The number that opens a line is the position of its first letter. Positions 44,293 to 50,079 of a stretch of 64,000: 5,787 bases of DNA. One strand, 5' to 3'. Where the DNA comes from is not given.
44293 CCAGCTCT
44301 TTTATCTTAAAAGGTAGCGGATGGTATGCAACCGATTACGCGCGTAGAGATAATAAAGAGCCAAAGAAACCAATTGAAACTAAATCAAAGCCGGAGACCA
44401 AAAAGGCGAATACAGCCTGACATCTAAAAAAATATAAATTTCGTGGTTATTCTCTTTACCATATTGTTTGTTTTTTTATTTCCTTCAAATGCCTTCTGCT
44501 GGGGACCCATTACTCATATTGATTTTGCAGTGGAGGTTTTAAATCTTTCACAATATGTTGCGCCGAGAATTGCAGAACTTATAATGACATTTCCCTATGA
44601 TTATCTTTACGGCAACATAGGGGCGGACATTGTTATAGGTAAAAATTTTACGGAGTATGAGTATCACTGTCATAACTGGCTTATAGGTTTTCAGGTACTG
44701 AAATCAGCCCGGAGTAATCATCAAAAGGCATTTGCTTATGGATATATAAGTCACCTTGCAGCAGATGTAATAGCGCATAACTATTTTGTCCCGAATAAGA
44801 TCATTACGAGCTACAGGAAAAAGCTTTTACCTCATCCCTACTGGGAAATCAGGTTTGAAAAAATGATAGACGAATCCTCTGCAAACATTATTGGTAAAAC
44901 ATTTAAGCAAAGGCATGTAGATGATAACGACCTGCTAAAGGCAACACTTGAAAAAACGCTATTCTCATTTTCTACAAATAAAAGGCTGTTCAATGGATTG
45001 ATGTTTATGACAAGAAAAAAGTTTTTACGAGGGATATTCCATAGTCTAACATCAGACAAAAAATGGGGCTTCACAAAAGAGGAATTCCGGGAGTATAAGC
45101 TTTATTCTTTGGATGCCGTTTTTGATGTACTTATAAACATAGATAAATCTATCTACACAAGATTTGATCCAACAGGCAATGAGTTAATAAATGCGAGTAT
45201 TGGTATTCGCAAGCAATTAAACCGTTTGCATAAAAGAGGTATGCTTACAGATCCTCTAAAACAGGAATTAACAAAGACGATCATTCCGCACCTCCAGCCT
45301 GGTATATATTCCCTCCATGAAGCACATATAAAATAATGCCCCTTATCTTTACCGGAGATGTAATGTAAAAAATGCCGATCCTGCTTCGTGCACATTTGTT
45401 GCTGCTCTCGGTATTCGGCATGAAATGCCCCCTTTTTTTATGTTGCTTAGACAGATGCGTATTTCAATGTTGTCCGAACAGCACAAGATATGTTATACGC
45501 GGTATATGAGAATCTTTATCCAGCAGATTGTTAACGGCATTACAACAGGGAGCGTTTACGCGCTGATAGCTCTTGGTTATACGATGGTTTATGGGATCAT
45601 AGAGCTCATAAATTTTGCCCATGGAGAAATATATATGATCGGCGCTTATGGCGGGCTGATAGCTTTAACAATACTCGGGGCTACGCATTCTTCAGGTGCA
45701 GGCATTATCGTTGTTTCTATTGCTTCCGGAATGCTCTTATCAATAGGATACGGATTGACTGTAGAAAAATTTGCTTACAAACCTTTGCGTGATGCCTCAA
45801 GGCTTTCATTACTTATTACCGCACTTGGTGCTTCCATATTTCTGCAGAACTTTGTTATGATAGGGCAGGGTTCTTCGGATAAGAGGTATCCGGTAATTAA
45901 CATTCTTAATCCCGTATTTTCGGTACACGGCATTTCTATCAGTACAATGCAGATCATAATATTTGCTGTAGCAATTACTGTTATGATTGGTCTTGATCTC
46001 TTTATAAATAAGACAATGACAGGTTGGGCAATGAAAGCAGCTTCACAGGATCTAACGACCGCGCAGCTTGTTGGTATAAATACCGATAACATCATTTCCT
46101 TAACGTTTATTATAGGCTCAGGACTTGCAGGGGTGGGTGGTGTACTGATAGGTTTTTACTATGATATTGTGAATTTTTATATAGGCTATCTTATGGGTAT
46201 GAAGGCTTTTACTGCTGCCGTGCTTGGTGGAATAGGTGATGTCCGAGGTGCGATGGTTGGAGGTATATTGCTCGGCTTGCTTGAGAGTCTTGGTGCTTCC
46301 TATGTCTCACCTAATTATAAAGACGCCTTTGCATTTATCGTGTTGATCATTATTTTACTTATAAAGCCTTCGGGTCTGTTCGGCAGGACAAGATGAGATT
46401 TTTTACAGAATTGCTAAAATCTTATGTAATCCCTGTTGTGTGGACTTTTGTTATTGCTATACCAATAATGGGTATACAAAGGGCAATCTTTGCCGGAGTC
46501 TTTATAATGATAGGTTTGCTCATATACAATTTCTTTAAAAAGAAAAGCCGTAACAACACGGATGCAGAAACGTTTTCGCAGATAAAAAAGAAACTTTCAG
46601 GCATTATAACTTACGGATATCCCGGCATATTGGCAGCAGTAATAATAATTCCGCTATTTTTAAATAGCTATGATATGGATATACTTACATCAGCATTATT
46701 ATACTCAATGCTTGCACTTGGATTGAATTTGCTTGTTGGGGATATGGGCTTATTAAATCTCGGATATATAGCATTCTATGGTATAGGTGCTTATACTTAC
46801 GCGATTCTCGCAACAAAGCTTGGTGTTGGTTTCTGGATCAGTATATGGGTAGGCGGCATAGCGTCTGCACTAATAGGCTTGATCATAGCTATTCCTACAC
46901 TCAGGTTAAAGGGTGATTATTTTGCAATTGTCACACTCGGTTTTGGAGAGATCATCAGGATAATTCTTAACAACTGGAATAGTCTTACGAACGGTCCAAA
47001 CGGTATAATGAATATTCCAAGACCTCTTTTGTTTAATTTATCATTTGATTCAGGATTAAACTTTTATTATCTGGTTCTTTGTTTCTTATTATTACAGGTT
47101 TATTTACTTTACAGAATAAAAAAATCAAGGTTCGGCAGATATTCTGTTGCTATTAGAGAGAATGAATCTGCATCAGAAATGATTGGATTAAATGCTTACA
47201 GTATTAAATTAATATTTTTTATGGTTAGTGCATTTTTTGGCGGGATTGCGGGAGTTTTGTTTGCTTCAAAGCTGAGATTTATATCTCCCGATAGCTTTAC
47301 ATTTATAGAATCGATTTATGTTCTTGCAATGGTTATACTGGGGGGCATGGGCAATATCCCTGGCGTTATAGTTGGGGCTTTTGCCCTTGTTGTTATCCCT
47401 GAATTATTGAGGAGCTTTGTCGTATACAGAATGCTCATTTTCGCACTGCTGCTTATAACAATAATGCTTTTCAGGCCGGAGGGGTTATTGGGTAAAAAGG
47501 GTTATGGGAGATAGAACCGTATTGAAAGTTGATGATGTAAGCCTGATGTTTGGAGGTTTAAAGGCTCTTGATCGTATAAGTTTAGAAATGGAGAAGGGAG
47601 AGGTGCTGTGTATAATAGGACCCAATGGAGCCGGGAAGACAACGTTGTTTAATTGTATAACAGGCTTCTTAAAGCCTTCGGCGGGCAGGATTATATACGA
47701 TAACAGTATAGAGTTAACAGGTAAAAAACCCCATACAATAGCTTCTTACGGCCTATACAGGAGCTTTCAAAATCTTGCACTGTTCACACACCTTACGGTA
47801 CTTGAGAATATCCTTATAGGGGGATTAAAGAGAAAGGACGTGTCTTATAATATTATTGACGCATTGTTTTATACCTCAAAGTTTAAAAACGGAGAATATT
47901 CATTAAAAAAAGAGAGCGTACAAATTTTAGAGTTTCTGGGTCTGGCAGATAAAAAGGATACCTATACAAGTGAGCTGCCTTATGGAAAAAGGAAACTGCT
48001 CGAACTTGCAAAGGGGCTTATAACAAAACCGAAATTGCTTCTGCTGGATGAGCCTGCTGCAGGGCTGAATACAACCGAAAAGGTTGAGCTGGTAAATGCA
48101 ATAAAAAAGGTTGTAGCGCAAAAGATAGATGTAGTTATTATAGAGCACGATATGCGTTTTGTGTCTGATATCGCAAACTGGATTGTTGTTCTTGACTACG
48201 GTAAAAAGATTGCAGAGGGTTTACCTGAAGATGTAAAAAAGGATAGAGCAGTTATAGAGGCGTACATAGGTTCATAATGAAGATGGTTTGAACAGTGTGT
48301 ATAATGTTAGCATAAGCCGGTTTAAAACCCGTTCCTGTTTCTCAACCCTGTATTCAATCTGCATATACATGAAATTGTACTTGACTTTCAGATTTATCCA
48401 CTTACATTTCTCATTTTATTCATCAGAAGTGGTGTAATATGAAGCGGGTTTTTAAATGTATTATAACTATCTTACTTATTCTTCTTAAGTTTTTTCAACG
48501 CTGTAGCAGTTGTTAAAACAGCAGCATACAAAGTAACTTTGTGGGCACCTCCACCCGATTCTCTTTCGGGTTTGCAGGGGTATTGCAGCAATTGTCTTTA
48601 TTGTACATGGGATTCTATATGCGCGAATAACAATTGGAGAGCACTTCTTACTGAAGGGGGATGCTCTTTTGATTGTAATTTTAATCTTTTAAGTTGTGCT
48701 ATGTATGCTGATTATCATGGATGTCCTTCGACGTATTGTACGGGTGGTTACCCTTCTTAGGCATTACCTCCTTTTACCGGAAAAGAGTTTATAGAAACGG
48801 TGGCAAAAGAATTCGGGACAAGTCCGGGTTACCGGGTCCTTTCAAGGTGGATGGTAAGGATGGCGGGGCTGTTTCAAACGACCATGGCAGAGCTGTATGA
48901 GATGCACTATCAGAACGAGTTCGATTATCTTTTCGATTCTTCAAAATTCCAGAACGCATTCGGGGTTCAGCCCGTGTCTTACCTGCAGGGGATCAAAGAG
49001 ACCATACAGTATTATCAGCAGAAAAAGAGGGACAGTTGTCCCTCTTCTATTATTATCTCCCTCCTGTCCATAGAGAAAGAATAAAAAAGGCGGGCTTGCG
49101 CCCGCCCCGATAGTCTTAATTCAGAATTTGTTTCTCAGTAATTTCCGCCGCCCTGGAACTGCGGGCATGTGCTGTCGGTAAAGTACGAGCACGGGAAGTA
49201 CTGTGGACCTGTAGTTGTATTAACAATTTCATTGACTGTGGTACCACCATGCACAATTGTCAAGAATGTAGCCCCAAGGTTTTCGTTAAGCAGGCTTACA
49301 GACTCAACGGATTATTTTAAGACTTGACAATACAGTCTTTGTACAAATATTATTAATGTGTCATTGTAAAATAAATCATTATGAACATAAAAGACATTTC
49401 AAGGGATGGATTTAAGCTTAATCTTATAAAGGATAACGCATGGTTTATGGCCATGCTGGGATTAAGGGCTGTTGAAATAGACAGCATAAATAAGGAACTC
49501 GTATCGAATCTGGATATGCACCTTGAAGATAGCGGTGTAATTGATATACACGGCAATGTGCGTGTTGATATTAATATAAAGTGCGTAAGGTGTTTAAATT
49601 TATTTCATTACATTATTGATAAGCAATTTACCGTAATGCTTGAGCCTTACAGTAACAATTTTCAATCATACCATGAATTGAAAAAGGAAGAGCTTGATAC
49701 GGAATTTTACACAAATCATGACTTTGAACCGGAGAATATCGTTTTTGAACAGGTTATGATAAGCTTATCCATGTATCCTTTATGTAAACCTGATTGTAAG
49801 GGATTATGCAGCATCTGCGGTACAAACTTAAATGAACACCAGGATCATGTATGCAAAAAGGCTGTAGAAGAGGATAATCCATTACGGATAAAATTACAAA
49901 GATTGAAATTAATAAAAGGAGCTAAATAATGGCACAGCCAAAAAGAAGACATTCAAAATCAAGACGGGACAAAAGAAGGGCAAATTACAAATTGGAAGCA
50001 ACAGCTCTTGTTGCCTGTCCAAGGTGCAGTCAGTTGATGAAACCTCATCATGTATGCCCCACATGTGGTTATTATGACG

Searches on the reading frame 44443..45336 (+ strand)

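Call 38: search_protein_families(library=pfam, proteins=[window:44443-45336:+], max_evalue=0.00001)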
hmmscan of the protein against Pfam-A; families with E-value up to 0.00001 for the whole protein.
window:44443-45336:+ (297 aa): 1 family
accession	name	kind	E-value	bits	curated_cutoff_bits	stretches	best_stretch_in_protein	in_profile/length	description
PF00882.24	Zn_dep_PLPC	-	1.4e-17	64.6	26.8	1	24-169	1-153/167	Zinc dependent phospholipase C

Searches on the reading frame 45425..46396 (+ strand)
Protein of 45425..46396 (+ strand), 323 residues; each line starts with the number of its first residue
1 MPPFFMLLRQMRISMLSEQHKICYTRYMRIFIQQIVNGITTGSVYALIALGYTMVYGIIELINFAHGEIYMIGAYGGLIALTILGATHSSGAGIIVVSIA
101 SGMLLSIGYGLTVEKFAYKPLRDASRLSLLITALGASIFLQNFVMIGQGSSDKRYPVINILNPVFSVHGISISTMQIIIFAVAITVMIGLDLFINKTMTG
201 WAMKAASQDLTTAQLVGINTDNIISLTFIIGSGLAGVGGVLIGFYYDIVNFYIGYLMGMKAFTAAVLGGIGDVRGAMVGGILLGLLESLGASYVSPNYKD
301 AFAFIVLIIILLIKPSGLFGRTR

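Call 38: search_protein_families(library=pfam, proteins=[window:45425-46396:+], max_evalue=0.00001)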
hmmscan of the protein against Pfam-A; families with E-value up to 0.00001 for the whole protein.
window:45425-46396:+ (323 aa): 1 family
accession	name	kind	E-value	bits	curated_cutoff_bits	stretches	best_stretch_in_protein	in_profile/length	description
PF02653.21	BPD_transp_2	-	6.7e-41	140.6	26.8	1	35-311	2-269/269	Branched-chain amino acid transport system / permease component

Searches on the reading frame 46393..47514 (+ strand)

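Call 39: search_protein_families(library=pfam, proteins=[window:46393-47514:+], max_evalue=0.00001)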
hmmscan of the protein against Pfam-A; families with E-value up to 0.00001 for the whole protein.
window:46393-47514:+ (373 aa): 1 family
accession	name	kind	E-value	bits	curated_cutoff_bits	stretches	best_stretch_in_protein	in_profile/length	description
PF02653.21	BPD_transp_2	-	1.2e-54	185.8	26.8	1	96-357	4-268/269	Branched-chain amino acid transport system / permease component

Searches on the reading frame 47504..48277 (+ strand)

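Call 39: search_protein_families(library=pfam, proteins=[window:47504-48277:+], max_evalue=0.00001)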
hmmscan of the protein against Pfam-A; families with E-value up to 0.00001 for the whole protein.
window:47504-48277:+ (257 aa): 5 families
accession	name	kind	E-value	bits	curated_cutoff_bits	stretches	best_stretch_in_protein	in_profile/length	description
PF00005.33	ABC_tran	-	1.1e-28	100.9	25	1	22-185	1-136/137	ABC transporter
PF12399.14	BCA_ABC_TP_C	-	2.3e-08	33.9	25.5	1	234-256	1-23/27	Branched-chain amino acid ATP-binding cassette transporter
PF13304.12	AAA_21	-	2.6e-08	34.7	27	0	35-60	2-26/304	AAA domain, putative AbiEii toxin, Type IV TA system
PF13476.12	AAA_23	-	6.3e-06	27.4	27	1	29-58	17-45/201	AAA domain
PF02463.25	SMC_N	-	6.5e-06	26.2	40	0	15-53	6-45/220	RecF/RecN/SMC N terminal domain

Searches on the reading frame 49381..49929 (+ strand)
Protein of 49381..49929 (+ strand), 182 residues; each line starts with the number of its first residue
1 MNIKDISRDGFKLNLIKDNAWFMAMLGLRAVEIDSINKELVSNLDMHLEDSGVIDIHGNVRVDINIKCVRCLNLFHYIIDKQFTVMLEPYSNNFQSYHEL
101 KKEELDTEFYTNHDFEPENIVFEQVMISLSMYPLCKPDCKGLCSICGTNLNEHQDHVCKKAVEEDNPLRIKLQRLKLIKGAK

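Call 39: search_protein_families(library=pfam, proteins=[window:49381-49929:+], max_evalue=0.00001)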
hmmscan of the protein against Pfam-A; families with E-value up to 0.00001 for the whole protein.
window:49381-49929:+ (182 aa): 1 family
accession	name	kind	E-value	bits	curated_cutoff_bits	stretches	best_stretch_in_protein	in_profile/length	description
PF02620.22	YceD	-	1.1e-19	71.1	33.2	1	57-167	2-110/119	Large ribosomal RNA subunit accumulation protein YceD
